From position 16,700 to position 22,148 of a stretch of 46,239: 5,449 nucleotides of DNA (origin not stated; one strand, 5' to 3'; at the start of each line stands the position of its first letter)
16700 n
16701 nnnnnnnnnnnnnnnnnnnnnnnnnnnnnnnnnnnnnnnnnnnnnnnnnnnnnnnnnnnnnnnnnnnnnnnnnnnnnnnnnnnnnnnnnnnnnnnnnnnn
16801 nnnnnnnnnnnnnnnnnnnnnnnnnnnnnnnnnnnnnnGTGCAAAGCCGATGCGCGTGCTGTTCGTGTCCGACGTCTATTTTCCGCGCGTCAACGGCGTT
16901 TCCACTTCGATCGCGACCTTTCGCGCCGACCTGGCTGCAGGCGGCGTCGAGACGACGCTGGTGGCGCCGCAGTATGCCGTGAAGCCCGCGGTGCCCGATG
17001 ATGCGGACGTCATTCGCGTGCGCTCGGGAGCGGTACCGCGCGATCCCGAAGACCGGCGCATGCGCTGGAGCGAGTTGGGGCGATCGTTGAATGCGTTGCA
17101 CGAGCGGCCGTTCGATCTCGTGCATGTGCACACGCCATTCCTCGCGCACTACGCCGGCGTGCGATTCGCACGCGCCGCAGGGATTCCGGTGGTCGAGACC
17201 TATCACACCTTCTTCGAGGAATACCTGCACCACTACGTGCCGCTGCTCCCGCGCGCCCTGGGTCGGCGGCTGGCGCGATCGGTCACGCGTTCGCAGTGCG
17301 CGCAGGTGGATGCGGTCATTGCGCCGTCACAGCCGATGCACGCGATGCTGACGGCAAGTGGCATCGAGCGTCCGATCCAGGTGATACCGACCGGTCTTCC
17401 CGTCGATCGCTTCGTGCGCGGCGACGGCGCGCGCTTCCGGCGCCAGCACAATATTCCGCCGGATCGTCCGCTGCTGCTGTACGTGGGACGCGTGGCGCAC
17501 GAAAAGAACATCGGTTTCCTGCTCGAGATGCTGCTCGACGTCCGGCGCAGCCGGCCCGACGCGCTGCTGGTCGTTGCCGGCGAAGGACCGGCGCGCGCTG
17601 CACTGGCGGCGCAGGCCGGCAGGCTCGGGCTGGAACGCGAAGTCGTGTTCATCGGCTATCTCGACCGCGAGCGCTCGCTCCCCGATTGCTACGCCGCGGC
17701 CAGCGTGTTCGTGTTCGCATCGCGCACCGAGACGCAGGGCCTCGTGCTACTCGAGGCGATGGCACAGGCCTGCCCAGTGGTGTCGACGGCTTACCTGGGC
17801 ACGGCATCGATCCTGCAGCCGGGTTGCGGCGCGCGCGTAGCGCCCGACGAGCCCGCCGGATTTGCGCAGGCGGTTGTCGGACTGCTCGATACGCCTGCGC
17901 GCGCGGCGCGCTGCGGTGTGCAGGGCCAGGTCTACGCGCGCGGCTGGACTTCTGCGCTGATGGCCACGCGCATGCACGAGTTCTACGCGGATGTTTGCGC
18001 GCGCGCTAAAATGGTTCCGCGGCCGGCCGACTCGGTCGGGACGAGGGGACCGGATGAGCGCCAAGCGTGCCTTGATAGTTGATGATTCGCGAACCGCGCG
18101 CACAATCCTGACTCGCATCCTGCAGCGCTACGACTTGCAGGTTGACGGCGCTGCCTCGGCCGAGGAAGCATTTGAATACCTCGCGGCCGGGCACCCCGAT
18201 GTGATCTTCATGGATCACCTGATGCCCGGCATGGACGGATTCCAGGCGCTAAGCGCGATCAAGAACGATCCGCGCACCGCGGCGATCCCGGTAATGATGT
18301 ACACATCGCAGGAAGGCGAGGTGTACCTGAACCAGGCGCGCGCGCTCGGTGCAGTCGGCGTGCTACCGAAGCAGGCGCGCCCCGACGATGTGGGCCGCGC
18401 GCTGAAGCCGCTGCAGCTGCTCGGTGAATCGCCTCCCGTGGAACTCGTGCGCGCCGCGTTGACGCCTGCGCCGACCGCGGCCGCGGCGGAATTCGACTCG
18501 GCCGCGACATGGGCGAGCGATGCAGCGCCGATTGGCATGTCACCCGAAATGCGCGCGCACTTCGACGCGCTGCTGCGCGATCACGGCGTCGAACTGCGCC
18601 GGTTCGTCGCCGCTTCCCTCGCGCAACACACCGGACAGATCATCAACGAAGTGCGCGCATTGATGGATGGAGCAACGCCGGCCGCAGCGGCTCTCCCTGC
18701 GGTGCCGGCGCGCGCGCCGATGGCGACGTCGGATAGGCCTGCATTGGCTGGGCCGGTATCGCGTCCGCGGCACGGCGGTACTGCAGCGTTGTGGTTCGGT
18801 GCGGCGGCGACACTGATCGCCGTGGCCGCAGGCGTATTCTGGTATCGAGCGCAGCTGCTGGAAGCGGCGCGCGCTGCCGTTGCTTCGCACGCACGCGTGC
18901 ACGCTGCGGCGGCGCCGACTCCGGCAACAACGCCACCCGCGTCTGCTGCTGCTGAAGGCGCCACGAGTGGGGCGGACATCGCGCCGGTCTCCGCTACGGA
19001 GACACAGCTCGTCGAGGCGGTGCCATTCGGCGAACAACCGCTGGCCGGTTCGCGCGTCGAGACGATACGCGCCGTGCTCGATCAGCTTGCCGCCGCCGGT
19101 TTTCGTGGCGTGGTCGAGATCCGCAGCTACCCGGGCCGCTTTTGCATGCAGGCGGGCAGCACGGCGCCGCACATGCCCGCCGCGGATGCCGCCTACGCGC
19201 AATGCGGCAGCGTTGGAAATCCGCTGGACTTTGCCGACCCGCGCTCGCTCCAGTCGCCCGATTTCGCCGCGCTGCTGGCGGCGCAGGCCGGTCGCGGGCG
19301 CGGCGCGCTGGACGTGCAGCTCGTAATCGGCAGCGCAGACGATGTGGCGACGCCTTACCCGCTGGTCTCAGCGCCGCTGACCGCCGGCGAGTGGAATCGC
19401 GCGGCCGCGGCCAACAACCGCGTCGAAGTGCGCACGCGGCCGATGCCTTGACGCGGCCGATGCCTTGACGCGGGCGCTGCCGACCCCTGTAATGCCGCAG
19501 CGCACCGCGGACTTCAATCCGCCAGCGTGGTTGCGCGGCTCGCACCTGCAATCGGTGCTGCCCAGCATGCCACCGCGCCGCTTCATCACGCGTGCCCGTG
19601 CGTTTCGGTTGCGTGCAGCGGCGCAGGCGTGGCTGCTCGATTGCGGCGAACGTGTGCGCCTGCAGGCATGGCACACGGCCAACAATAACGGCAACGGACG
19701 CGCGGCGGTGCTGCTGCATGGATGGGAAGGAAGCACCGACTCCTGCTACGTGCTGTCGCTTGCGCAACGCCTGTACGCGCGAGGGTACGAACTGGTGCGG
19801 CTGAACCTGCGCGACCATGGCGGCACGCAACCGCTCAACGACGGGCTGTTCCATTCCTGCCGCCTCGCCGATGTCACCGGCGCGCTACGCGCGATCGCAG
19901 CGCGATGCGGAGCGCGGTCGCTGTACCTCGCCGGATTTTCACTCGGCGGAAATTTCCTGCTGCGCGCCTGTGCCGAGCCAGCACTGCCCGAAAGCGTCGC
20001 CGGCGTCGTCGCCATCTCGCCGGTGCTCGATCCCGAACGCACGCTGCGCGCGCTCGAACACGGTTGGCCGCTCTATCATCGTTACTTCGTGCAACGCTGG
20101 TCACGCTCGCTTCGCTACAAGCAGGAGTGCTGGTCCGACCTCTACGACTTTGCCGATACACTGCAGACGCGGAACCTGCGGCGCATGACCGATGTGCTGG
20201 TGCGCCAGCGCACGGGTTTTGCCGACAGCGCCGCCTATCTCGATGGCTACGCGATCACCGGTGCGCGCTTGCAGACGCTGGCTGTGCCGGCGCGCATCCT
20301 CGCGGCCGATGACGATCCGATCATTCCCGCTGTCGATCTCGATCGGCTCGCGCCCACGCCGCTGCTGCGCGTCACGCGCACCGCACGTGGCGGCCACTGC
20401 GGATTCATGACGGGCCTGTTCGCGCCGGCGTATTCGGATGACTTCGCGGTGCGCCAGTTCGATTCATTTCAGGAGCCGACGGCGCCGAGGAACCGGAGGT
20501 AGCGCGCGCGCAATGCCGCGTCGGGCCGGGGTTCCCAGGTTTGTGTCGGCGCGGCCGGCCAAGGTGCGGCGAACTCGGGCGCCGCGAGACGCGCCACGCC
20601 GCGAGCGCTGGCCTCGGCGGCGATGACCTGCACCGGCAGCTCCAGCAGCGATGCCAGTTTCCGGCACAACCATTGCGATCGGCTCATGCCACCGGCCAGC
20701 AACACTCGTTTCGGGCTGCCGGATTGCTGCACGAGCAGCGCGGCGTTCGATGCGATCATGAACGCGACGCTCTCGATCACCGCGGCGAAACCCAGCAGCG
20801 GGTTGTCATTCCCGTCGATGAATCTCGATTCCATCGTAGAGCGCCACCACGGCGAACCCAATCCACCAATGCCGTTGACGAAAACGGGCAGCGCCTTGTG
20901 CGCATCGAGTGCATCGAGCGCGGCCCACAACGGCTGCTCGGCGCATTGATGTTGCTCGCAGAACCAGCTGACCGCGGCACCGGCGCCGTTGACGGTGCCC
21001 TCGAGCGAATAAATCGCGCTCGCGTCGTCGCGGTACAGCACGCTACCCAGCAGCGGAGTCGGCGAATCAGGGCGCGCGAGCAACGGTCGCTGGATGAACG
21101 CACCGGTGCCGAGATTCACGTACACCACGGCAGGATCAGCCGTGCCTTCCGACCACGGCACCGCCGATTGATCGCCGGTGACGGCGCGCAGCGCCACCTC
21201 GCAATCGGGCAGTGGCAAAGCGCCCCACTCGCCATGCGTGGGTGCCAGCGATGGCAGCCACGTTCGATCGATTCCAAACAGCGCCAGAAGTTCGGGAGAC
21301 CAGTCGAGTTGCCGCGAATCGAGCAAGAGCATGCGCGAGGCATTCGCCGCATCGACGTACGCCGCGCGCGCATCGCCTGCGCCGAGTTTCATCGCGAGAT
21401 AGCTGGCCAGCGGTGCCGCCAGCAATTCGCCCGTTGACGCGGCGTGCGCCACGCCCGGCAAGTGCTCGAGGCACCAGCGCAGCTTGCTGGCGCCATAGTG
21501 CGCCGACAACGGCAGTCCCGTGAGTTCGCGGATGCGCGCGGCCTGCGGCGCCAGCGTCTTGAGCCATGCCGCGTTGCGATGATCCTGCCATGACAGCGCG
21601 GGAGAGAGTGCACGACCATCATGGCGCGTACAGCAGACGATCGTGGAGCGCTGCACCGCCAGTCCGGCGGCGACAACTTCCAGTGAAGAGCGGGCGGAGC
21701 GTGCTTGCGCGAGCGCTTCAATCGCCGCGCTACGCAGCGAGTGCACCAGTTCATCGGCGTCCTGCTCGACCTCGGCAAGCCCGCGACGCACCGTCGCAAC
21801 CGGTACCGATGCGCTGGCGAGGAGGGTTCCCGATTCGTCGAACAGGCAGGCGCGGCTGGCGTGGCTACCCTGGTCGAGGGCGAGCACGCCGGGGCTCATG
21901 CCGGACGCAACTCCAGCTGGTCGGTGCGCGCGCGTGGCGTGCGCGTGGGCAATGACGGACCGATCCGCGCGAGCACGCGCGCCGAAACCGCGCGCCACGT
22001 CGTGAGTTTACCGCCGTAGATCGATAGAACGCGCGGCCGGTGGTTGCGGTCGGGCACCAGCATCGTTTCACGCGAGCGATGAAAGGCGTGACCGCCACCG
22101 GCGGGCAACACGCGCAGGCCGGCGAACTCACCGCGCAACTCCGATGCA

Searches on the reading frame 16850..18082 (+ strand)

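Call 19: search_protein_families(library=pfam, proteins=[window:16850-18082:+], max_evalue=0.00001)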
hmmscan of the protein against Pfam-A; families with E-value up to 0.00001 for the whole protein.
window:16850-18082:+ (410 aa): 5 families
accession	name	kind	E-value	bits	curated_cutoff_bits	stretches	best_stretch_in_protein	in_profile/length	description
PF00534.26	Glycos_transf_1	-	2.4e-33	115.5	26.4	1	195-358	4-168/172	Glycosyl transferases group 1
PF13692.12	Glyco_trans_1_4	-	4.5e-32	111.7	27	1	206-347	1-141/142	Glycosyl transferases group 1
PF13439.12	Glyco_transf_4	-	8.5e-30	104.4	28.5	1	14-187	1-170/170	Glycosyltransferase Family 4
PF13579.12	Glyco_trans_4_4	-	3e-18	67.1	29.7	1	15-182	1-158/158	Glycosyl transferase 4-like domain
PF20706.3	GT4-conflict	-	3.2e-11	43.3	26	1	4-325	1-323/385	Family 4 Glycosyltransferase in conflict systems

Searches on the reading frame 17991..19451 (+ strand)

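Call 19: search_protein_families(library=pfam, proteins=[window:17991-19451:+], max_evalue=0.00001)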
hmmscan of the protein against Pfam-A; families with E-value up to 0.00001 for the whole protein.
window:17991-19451:+ (486 aa): 1 family
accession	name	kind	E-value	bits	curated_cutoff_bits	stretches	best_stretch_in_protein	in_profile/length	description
PF00072.30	Response_reg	-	4.9e-24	85.1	30.2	1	28-136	2-108/111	Response regulator receiver domain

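Call 60: search_protein_families(library=ncbifam, proteins=[window:17991-19451:+], max_evalue=1e-10)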
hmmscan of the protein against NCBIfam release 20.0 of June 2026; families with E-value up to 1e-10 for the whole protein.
window:17991-19451:+ (486 aa): 9 families
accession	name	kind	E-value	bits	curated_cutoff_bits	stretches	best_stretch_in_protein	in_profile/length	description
NF001965.0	PRK00742.1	subfamily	3.7e-16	59.3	293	1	25-129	4-109/357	chemotaxis-specific protein-glutamate methyltransferase CheB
NF007135.0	PRK09581.1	equivalog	2e-15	56.6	474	1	26-107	4-85/457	PleD family two-component system response regulator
TIGR01818.1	ntrC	equivalog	4.7e-14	52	558.6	1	28-196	2-152/463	nitrogen regulation protein NR(I)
NF009206.0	PRK12555.1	subfamily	1.9e-13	50.1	342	1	27-127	3-104/340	chemotaxis-specific protein-glutamate methyltransferase CheB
NF041367.1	CheY_Halo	equivalog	1.5e-12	47.9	200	1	28-135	2-107/114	chemotaxis protein CheY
TIGR02154.1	PhoB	equivalog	2.4e-12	46.6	296.2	1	25-110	3-88/226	phosphate regulon transcriptional regulator PhoB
NF008469.0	PRK11361.1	equivalog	5.5e-12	45.1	714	1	23-105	3-86/461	acetoacetate metabolism transcriptional regulator AtoC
NF053854.1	RespRegPhoBBctds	equivalog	4.6e-11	42.5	270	1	28-120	2-93/225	two-component system response regulator PhoB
NF007901.0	PRK10610.1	equivalog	6.8e-11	42.4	189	0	26-124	7-106/129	chemotaxis response regulator CheY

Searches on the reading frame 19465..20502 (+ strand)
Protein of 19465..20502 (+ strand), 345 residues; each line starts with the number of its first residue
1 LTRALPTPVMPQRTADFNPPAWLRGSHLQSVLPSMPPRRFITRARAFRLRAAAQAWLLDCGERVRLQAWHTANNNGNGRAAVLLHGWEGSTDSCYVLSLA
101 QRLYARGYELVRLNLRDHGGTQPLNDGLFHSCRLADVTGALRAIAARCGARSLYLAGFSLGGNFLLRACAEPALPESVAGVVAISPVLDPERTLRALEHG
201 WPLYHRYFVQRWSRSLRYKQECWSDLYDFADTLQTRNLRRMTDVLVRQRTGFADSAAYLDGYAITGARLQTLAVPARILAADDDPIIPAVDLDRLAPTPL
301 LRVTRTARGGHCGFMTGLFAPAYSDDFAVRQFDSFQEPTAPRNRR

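Call 19: search_protein_families(library=pfam, proteins=[window:19465-20502:+], max_evalue=0.00001)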
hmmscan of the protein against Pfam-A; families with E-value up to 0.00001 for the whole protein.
window:19465-20502:+ (345 aa): 3 families
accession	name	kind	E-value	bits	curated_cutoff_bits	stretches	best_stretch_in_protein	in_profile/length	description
PF00561.26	Abhydrolase_1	-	9.9e-18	65.1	25.8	1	82-317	4-244/245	alpha/beta hydrolase fold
PF12697.13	Abhydrolase_6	-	1.7e-11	45.6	26.3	1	82-315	2-208/217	Alpha/beta hydrolase family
PF12146.15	Hydrolase_4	-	4.1e-10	39.8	27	1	82-289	8-207/239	Serine aminopeptidase, S33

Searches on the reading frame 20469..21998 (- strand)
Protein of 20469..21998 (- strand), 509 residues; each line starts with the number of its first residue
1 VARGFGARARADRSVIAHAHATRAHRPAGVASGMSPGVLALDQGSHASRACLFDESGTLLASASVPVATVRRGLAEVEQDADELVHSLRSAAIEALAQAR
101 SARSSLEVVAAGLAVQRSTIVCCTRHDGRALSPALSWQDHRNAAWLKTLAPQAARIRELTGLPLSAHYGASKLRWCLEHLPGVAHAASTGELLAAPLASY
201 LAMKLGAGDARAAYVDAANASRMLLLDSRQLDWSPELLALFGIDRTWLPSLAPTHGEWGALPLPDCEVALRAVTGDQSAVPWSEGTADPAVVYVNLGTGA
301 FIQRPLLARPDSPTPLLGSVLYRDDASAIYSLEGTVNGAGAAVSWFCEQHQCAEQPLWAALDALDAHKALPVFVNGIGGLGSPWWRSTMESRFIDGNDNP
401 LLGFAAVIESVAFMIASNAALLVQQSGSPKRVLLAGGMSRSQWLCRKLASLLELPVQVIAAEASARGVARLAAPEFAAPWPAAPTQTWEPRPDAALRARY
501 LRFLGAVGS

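Call 19: search_protein_families(library=pfam, proteins=[window:20469-21998:-], max_evalue=0.00001)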
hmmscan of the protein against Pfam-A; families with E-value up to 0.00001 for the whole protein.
window:20469-21998:- (509 aa): 2 families
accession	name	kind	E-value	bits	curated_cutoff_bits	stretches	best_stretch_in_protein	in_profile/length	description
PF00370.27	FGGY_N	-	3e-34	119.2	28.8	1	38-261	2-216/245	FGGY family of carbohydrate kinases, N-terminal domain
PF02782.22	FGGY_C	-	7.6e-20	72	27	1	293-473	2-195/198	FGGY family of carbohydrate kinases, C-terminal domain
